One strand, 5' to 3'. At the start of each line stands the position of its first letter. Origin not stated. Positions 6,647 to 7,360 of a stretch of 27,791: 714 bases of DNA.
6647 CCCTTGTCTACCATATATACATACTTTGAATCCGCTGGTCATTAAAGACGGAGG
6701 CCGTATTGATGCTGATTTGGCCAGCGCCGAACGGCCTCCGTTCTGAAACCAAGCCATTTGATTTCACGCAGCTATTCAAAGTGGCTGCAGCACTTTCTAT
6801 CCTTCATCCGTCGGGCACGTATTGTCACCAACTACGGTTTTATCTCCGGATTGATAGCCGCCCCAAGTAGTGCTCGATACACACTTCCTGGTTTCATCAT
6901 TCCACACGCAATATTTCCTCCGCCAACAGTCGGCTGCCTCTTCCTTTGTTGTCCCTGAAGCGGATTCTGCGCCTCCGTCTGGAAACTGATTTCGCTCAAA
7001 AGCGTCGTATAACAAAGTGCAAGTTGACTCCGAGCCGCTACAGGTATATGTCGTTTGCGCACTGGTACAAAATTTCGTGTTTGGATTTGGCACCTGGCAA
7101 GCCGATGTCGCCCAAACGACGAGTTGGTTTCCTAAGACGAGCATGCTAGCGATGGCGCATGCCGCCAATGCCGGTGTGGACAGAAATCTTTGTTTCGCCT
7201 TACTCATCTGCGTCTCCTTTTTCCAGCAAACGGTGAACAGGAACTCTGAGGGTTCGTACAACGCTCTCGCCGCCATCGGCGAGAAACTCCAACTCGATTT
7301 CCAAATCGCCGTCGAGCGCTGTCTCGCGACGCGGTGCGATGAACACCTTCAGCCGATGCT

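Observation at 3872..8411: Tandemly duplicated two-gene cassette (8-Cys small secreted protein + C-tail-anchored periplasmic protein) downstream of a DUF1573 lipoprotein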

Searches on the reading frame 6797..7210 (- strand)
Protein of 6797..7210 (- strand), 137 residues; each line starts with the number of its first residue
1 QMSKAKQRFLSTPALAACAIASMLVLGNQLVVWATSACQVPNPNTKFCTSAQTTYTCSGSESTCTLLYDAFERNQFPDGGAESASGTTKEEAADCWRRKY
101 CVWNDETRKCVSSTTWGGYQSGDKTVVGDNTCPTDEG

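Call 5: search_protein_families(library=pfam, proteins=[window:6797-7210:-], max_evalue=1)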
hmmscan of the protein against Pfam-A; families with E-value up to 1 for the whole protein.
window:6797-7210:- (137 aa): 0 families

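Call 6: search_protein_families(library=ncbifam, proteins=[window:6797-7210:-], max_evalue=1)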
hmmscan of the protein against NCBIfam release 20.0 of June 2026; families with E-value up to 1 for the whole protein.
window:6797-7210:- (137 aa): 0 families

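Call 16: find_homologous_proteins(query=A2, max_evalue=1)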
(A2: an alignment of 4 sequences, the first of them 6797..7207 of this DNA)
Query A2 (4 sequences) (136 aa, profile of the alignment): 31 proteins with E <= 1 among 1532 candidates.
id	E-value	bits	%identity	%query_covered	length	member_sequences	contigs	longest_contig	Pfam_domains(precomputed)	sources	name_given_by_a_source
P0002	2.4e-65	237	55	97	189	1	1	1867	-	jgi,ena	-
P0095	9.8e-64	232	100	100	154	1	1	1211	-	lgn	-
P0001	5.1e-59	216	43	100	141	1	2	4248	-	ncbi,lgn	-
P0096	6.7e-49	184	64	100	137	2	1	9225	-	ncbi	-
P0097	1.0e-46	177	53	100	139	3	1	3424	-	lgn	-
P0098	2.8e-45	172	57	100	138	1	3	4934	-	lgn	-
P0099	6.5e-44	167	56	96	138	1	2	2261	-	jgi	-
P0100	1.5e-43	166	51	99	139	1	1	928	-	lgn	-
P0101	2.9e-43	165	57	99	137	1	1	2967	-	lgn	-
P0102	2.5e-39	153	46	99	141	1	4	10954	-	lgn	-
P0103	6.2e-39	151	55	93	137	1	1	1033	-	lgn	-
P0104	1.7e-38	150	43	100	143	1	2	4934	-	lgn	-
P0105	3.1e-37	146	56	99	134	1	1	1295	-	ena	-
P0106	3.1e-36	143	44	91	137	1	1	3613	-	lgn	-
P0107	1.0e-31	128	39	91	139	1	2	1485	-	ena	-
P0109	2.4e-31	127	47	96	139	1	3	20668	-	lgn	-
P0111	3.2e-28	117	38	88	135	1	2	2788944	-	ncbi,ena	-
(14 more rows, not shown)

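Call 19: find_encoding_contigs(protein=P0111, flank=10000, max_places=3)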
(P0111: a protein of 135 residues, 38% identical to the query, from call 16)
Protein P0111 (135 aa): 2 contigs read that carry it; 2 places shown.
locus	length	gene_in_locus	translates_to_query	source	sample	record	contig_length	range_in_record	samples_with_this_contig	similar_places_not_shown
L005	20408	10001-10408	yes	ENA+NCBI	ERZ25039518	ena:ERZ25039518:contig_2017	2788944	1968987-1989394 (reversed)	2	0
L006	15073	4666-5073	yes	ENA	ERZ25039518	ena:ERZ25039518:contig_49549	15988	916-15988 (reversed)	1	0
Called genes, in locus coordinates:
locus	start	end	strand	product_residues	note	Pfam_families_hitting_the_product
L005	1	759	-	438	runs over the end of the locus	PF00069:Pkinase, PF24807:WD40_CDC20-Fz, PF25174:Beta-prop_THOC3, PF00400:WD40, PF23381:Beta-prop_IFT122_1st, PF24805:EIF3I, PF25172:Beta-prop_WDR3_2nd, PF25173:Beta-prop_WDR3_1st, +20 more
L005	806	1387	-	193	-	PF00069:Pkinase, PF07714:PK_Tyr_Ser-Thr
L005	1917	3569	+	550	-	PF00072:Response_reg, PF00158:Sigma54_activat, PF13191:AAA_16 (weak), PF14532:Sigma54_activ_2, PF00004:AAA (weak), PF07728:AAA_5, PF25601:AAA_lid_14, PF02954:HTH_8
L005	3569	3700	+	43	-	PF02954:HTH_8 (weak)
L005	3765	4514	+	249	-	-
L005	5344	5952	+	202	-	PF04542:Sigma70_r2, PF08281:Sigma70_r4_2, PF04545:Sigma70_r4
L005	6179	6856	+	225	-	-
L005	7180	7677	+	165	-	PF07610:DUF1573, PF22544:HYDIN_VesB_CFA65-like_Ig (weak)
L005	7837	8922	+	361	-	PF07610:DUF1573, PF22544:HYDIN_VesB_CFA65-like_Ig (weak)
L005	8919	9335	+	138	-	-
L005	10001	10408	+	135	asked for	-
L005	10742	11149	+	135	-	-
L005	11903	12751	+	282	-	-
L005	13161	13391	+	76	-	-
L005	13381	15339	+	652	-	PF13231:PMT_2, PF09825:BPL_N (weak)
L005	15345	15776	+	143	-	PF09825:BPL_N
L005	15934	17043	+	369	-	PF09594:GT87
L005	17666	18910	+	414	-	PF04542:Sigma70_r2, PF07638:Sigma70_ECF (weak), PF04545:Sigma70_r4, PF08281:Sigma70_r4_2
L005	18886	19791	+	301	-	PF02369:Big_1 (faint), PF13620:CarboxypepD_reg (faint)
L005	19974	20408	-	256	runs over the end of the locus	-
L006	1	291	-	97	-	?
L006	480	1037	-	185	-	-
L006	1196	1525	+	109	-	-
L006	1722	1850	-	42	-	-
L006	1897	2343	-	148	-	-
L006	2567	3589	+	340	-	PF07610:DUF1573, PF22544:HYDIN_VesB_CFA65-like_Ig (weak)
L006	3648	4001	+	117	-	-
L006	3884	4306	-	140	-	-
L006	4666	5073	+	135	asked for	-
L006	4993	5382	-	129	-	-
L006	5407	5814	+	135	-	-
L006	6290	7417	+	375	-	-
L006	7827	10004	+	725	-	PF02366:PMT (weak), PF13231:PMT_2 (weak), PF09825:BPL_N (weak)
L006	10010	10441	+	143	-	PF09825:BPL_N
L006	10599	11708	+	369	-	PF09594:GT87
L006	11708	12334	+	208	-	-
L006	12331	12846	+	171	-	PF04542:Sigma70_r2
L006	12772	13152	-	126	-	-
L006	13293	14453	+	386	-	PF13620:CarboxypepD_reg (faint), PF02369:Big_1 (faint)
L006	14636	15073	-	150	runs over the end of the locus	-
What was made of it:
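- A GT87 gene follows in L005/L006 (call 19).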

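Call 20: find_encoding_contigs(protein=P0109, flank=10000, max_places=3)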
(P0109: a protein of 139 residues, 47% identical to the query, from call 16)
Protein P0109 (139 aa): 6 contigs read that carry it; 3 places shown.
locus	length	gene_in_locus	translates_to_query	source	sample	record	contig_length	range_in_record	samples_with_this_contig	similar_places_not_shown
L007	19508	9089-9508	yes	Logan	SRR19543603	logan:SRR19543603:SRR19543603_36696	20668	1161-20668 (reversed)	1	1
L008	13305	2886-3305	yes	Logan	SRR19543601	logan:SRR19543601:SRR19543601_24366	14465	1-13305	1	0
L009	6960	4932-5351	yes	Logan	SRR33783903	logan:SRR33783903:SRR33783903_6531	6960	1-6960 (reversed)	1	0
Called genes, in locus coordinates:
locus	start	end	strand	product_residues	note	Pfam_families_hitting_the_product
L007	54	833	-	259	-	PF01784:DUF34_NIF3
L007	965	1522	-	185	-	-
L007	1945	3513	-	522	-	PF02899:Phage_int_SAM_1 (weak), PF00589:Phage_integrase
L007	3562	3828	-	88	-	PF05930:Phage_AlpA (weak), PF12728:HTH_17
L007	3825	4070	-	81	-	-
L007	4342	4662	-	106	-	-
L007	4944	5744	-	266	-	-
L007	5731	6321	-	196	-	-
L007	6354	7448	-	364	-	PF12696:TraG-D_C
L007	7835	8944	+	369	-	PF07610:DUF1573, PF22544:HYDIN_VesB_CFA65-like_Ig (weak)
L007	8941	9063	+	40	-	-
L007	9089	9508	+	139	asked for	-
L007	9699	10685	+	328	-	-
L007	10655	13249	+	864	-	PF13231:PMT_2, PF09825:BPL_N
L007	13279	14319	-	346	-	PF00069:Pkinase, PF07714:PK_Tyr_Ser-Thr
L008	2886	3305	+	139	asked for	-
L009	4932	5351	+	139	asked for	-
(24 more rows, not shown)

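Call 33: predict_structure(alignment_id=A4)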
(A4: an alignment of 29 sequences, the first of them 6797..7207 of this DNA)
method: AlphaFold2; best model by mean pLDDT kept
length: 136 residues; sequences in the alignment: 29
mean_pLDDT: 88.0   pTM: 0.66
mean pLDDT of the five models: 88.0, 86.9, 86.6, 86.0, 85.7
residues with pLDDT >= 90: 86; 70-90: 29; 50-70: 20; < 50: 1
segments of 3 or more residues with pLDDT < 50: none
pLDDT, mean of each block of 10 residues (from residue 1): 62 82 76 75 97 97 97 96 90 98 98 98 93 65
secondary structure, 60 per line:
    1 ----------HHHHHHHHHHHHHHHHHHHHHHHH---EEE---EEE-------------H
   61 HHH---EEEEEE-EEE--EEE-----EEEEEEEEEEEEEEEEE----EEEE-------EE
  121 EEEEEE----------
elements in order: H11-34 E38-40 E44-46 H60-63 E67-72 E74-76 E79-81 E87-103 E108-111 E119-126
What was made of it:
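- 6797..7207 (-): P1: a 136-aa secreted 8-Cys protein, with a signal peptide ending around residue 34 and a mature domain of about 100 aa. AlphaFold2 model mean pLDDT 88, core about 97 (call 33).
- The model core has pLDDT about 97 (call 33).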

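Call 37: search_protein_representatives(alignment_id=A4)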
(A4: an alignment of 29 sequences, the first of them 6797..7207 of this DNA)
Query: 29 sequences, 137 profile positions. Proteins with E-value up to 0.001 (for the whole library): 165; up to 1e-10: 142; up to 1e-30: 26. The best 150 are listed.
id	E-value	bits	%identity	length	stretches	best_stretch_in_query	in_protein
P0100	4.7e-48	179.0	-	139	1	4-136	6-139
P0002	1.1e-46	174.6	-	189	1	1-137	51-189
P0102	8.8e-44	165.2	-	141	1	11-137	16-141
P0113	1.6e-40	154.7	-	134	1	3-136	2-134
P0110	1.8e-39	151.3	-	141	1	7-137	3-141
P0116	2.6e-39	150.7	-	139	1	3-137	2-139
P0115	5.9e-39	149.6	-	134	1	1-136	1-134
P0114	1.0e-38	148.8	-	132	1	11-137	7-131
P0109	4.2e-38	146.8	-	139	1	6-137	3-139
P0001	6.5e-38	146.2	-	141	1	12-137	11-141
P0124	1.9e-36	141.5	-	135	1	4-137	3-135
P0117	2.1e-36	141.3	-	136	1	1-136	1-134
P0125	1.0e-35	139.1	-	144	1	4-136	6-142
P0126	1.5e-35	138.6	-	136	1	2-136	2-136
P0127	1.8e-34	135.0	-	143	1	11-137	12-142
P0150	1.2e-23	100.0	-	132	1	10-133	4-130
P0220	9.6e-15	71.2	-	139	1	12-124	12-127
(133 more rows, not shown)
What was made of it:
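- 6797..7207 (-): The family has 165 representatives (call 37).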

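Call 44: search_solved_structures(query=A4, max_evalue=10)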
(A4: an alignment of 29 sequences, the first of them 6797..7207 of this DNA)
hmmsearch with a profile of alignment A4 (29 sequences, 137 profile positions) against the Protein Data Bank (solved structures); distinct sequences matched with E-value up to 10: 0.

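Call 47: find_encoding_contigs(protein=P0104, flank=6000, max_places=3)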
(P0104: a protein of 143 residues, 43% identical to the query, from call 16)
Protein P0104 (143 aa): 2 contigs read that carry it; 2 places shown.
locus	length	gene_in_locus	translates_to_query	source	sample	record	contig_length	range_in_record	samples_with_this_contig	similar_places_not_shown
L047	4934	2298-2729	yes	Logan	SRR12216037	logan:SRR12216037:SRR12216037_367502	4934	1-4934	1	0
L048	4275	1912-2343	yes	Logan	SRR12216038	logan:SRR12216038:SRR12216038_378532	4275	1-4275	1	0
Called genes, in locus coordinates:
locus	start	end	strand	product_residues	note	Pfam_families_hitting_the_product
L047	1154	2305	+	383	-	PF07610:DUF1573, PF22544:HYDIN_VesB_CFA65-like_Ig (weak)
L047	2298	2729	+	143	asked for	-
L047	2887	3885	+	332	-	-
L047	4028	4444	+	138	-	-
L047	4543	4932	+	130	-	?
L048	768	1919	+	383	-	PF07610:DUF1573, PF22544:HYDIN_VesB_CFA65-like_Ig (weak)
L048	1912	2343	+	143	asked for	-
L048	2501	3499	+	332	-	-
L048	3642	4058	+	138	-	-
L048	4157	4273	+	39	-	?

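Call 54: fold_search(model_id=the predicted structure, library=pdb)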
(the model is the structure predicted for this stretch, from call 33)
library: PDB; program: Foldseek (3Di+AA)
matches with E <= 10: 61; with E <= 0.001: 0
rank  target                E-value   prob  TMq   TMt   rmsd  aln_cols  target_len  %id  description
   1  8bnv                  2.4e+00  0.08  0.15  0.07   7.9        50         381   16  Crystal structure of Pif1 from Deferribacter desulfuricans in apo from (released 2023-03-08)
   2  6rd4_X                2.8e+00  0.04  0.12  0.04  17.9        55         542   16  CryoEM structure of Polytomella F-ATP synthase, Full dimer, composite map (released 2019-07-03)
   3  3gle_B                3.5e+00  0.01  0.12  0.08  19.5        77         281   13  Crystal Structure of the Major Pilin from Streptococcus pyogenes N168A mutant (released 2009-06-02)
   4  9o0d_D                3.9e+00  0.20  0.16  0.10   5.5        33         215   15  crystal structure of rSAMD9 tRNase domain (released 2025-07-02)
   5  9o0d_C                4.2e+00  0.20  0.16  0.10   5.5        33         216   15  crystal structure of rSAMD9 tRNase domain (released 2025-07-02)
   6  6rdc_Y                4.2e+00  0.03  0.12  0.04  17.9        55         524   16  CryoEM structure of Polytomella F-ATP synthase, Primary rotary state 2, composite map (released 2019-07-03)
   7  3vu4_B                4.4e+00  0.05  0.14  0.07  12.1        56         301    9  Crystal structure of Kluyvelomyces marxianus Hsv2 (released 2012-07-04)
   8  3j9w_BU               4.4e+00  0.03  0.18  0.23  16.5        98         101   14  Cryo-EM structure of the Bacillus subtilis MifM-stalled ribosome complex (released 2015-04-29)
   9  8cgs_B                4.7e+00  0.06  0.15  0.16  11.9        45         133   18  Crystal structure of arsenite oxidase from Alcaligenes faecalis (Af Aio) bound to antimony oxyanion (released 2023-07-12)
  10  6rde_Y                4.7e+00  0.03  0.12  0.04  17.9        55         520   16  CryoEM structure of Polytomella F-ATP synthase, Primary rotary state 2, focussed refinement of F1 head and rotor (released 2019-07-03)
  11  1g8j_B                4.9e+00  0.03  0.15  0.16  11.8        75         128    7  CRYSTAL STRUCTURE ANALYSIS OF ARSENITE OXIDASE FROM ALCALIGENES FAECALIS (released 2000-12-13)
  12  5tbz_B                4.9e+00  0.01  0.13  0.10  17.3       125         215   11  E. Coli RNA Polymerase complexed with NusG (released 2016-12-07)
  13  7p2p_C                5.2e+00  0.04  0.18  0.14  22.6       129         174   12  Human Signal Peptidase Complex Paralog A (SPC-A) (released 2021-10-06)
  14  5iyu                  5.2e+00  0.01  0.10  0.04   9.9        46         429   15  AlgE_CIM (released 2017-04-05)
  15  6ssz_A                5.8e+00  0.02  0.14  0.08  17.2        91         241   11  Structure of the Plasmodium falciparum falcipain 2 protease in complex with an (E)-chalcone inhibitor. (released 2019-12-04)
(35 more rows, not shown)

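Call 68: find_related_loci(query=A4, collection=viral_contigs, flank=6000)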
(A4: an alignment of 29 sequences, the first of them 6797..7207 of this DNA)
Query A4 (136 aa) in viral_contigs; peptide patterns used: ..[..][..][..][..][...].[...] (x = any residue, [..] = any of these).
26 stretches matched a pattern, but none encodes a relative of the query by tblastn (E <= 1e-3).
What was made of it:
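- No P was found in viral contigs (call 68).
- Tried and rejected: P as phage-borne: no relative in viral contigs (call 68).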

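Call 69: find_encoding_contigs(protein=P0150, flank=6000, max_places=2)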
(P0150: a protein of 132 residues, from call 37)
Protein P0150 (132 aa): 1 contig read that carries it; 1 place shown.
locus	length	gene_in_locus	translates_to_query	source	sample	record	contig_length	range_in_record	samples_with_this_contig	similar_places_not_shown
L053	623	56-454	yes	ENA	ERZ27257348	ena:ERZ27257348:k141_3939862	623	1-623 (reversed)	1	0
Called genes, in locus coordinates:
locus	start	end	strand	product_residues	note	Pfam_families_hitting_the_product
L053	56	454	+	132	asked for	-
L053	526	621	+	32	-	?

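Call 70: find_encoding_contigs(protein=P0220, flank=6000, max_places=2)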
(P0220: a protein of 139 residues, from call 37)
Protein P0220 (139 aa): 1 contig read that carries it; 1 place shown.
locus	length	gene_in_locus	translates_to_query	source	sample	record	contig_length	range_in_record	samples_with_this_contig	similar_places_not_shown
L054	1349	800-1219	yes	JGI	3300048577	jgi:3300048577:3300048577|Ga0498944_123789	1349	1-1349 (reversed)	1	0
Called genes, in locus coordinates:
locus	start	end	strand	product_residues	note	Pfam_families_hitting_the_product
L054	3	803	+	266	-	?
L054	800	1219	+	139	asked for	-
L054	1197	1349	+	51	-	?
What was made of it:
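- Tried and rejected: Look-ups of remote P members returned only short contigs (calls 69, 70).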

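Call 71: search_protein_families(library=padloc, proteins=[window:6797-7207:-], max_evalue=0.01)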
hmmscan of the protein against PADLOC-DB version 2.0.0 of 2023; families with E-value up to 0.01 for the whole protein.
window:6797-7207:- (136 aa): 0 families

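Call 72: list_cluster_members(proteins=[window:6797-7207:-, window:4991-5416:-, window:1282-3840:-, P0096, P0111])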
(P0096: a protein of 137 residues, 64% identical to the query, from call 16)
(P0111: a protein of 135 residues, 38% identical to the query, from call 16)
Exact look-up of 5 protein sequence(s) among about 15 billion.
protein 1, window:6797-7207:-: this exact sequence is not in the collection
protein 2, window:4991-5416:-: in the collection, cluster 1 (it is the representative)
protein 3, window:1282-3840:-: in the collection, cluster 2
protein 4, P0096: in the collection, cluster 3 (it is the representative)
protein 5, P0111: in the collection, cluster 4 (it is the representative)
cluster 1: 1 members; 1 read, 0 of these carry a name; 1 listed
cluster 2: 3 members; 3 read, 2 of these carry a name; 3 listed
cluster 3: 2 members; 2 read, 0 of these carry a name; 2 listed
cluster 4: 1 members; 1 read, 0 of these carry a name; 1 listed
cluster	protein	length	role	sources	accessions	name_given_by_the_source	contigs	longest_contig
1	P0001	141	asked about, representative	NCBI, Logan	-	-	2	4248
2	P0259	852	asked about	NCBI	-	-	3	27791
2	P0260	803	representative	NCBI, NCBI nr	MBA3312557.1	MAG: glycosyltransferase family 39 protein [Planctomycetaceae bacterium] | glycosyltransferase family 39 protein [Planctomycetaceae bacterium]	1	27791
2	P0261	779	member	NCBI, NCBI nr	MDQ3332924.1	MAG: BPL-N domain-containing protein [Planctomycetota bacterium] | BPL-N domain-containing protein [Planctomycetota bacterium]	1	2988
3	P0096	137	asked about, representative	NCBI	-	-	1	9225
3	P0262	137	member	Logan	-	-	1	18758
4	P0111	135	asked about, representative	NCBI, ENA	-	-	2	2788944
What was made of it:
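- Closest known: GT-C glycosyltransferases of the PMT/GT39 and ArnT. Same: NCBI names it GT39 (call 72).
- NCBI names G as glycosyltransferase family 39 (call 72).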
